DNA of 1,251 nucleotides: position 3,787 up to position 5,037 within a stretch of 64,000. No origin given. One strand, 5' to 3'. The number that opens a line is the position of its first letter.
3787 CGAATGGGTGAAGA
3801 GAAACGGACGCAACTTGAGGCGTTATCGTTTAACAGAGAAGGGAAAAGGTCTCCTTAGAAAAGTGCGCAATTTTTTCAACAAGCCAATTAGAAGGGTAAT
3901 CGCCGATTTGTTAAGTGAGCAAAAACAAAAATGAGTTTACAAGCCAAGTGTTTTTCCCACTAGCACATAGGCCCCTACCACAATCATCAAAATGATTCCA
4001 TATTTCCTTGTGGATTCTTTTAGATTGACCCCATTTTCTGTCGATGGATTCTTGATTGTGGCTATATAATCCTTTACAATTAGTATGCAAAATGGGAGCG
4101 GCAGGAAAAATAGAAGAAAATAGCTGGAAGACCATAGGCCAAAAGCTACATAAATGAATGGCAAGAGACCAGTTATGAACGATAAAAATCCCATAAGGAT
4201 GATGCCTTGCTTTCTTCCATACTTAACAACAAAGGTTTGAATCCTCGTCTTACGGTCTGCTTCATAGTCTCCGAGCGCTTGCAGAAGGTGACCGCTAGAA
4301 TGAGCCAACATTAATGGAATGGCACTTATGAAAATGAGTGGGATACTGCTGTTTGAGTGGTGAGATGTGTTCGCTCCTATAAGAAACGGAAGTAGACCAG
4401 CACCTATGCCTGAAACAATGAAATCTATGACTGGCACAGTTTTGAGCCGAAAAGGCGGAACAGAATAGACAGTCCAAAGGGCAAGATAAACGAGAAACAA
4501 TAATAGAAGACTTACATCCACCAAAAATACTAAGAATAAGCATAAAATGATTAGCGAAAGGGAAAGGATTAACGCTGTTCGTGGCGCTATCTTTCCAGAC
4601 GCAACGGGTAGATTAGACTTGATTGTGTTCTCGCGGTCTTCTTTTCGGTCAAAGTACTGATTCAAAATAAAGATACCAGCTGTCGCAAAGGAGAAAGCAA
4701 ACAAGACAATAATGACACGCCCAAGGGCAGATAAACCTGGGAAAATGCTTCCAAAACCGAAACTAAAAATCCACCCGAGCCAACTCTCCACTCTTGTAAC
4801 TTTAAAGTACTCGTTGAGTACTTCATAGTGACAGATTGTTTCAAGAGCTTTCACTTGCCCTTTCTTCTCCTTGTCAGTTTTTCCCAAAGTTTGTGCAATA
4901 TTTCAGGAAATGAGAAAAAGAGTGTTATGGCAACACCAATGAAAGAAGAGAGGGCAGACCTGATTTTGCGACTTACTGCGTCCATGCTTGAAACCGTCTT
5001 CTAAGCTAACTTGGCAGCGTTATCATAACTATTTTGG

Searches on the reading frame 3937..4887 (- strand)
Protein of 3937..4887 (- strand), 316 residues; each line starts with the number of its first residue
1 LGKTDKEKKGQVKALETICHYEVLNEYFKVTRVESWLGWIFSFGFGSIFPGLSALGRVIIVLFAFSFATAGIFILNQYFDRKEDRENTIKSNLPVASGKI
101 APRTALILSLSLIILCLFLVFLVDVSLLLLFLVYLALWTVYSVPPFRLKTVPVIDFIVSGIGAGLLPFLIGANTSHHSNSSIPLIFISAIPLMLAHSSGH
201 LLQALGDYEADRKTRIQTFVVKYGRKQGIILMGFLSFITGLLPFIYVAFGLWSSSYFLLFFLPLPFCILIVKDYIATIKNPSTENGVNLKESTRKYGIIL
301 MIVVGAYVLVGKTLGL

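Call 86: search_protein_families(library=pfam, proteins=[window:3937-4887:-], max_evalue=0.001)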
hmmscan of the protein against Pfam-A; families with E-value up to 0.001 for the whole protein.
window:3937-4887:- (316 aa): 1 family
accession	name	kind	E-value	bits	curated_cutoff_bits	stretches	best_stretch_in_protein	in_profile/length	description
PF01040.23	UbiA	-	2.6e-32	112.5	34.2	1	48-270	12-227/250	UbiA prenyltransferase family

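Call 88: search_protein_families(library=ncbifam, proteins=[window:3937-4887:-], max_evalue=0.00001)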
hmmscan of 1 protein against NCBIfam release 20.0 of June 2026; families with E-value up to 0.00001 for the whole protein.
window:3937-4887:- (316 aa): 28 families (the best 25 are shown)
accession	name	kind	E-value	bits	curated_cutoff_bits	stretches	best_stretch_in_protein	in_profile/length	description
NF009523.0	PRK12884.1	equivalog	1.8e-20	73.3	269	1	24-301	4-269/279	prenyltransferase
NF008977.0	PRK12324.1-2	equivalog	2.5e-20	73.1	234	1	24-284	2-261/297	decaprenyl-phosphate phosphoribosyltransferase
NF006088.0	PRK08238.1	equivalog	1e-16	60.7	351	1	21-158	189-326/482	UbiA family prenyltransferase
NF009516.0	PRK12875.1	equivalog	2e-16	59.9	205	1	57-248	53-239/292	prenyltransferase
NF005742.0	PRK07566.1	equivalog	6.2e-15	55.1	313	1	20-238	24-245/315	chlorophyll synthase ChlG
NF008978.0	PRK12324.1-4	equivalog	1.6e-14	53.6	207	1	53-178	64-187/322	decaprenyl-phosphate phosphoribosyltransferase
TIGR01475.1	ubiA_other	subfamily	4.9e-14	52.4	180.8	1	53-285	33-258/282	UbiA-like polyprenyltransferase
NF009521.0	PRK12882.1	equivalog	1.2e-13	51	296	1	58-285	41-258/280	geranylgeranylglycerol-phosphate geranylgeranyltransferase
NF009525.0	PRK12887.1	equivalog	1.3e-13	50.9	226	1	69-248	67-247/310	homogentisate phytyltransferase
NF009522.0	PRK12883.1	equivalog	1.2e-12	47.9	353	1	53-289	34-255/279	geranylgeranylglycerol-phosphate geranylgeranyltransferase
TIGR01474.1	ubiA_proteo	equivalog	2.8e-10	40.2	275.45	1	61-303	47-276/282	4-hydroxybenzoate octaprenyltransferase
NF010119.0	PRK13595.1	equivalog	3.7e-10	39.8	248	1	71-235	62-220/292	prenyltransferase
NF008976.0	PRK12324.1-1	equivalog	4.3e-10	39.5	474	1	54-160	55-158/306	decaprenyl-phosphate phosphoribosyltransferase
NF009532.0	PRK12895.1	equivalog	7e-10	38.8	414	1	57-284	38-257/286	prenyltransferase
NF009926.0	PRK13387.1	equivalog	1.6e-09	37.3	316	1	37-282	16-287/317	1,4-dihydroxy-2-naphthoate polyprenyltransferase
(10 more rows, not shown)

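Call 89: search_solved_structures(query=window:3937-4887:-, max_evalue=0.01)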
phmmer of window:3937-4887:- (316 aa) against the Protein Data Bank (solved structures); distinct sequences matched with E-value up to 0.01: 2.
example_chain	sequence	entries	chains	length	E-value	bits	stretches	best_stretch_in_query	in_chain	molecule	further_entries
4tq3_A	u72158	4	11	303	5e-13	52.4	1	15-268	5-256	Prenyltransferase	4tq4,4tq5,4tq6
8j8j_D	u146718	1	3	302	9.1e-06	28.6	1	42-172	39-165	Decaprenyl-phosphate phosphoribosyltransferase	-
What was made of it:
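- On Decaprenyl/polyprenyl-phosphate phosphoribosyltransferase (Rv3806c, PPPRS): By contrast, the window's other UbiA (3937-4887) does hit both (calls 88, 89).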

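Call 93: search_solved_structures(query=window:3937-4887:-, max_evalue=0.01, show_alignments=2)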
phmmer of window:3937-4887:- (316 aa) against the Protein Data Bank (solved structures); distinct sequences matched with E-value up to 0.01: 2.
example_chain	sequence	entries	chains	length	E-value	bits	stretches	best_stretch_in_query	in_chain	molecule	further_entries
4tq3_A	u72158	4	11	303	5e-13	52.4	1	15-268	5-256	Prenyltransferase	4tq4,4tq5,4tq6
8j8j_D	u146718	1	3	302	9.1e-06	28.6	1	42-172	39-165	Decaprenyl-phosphate phosphoribosyltransferase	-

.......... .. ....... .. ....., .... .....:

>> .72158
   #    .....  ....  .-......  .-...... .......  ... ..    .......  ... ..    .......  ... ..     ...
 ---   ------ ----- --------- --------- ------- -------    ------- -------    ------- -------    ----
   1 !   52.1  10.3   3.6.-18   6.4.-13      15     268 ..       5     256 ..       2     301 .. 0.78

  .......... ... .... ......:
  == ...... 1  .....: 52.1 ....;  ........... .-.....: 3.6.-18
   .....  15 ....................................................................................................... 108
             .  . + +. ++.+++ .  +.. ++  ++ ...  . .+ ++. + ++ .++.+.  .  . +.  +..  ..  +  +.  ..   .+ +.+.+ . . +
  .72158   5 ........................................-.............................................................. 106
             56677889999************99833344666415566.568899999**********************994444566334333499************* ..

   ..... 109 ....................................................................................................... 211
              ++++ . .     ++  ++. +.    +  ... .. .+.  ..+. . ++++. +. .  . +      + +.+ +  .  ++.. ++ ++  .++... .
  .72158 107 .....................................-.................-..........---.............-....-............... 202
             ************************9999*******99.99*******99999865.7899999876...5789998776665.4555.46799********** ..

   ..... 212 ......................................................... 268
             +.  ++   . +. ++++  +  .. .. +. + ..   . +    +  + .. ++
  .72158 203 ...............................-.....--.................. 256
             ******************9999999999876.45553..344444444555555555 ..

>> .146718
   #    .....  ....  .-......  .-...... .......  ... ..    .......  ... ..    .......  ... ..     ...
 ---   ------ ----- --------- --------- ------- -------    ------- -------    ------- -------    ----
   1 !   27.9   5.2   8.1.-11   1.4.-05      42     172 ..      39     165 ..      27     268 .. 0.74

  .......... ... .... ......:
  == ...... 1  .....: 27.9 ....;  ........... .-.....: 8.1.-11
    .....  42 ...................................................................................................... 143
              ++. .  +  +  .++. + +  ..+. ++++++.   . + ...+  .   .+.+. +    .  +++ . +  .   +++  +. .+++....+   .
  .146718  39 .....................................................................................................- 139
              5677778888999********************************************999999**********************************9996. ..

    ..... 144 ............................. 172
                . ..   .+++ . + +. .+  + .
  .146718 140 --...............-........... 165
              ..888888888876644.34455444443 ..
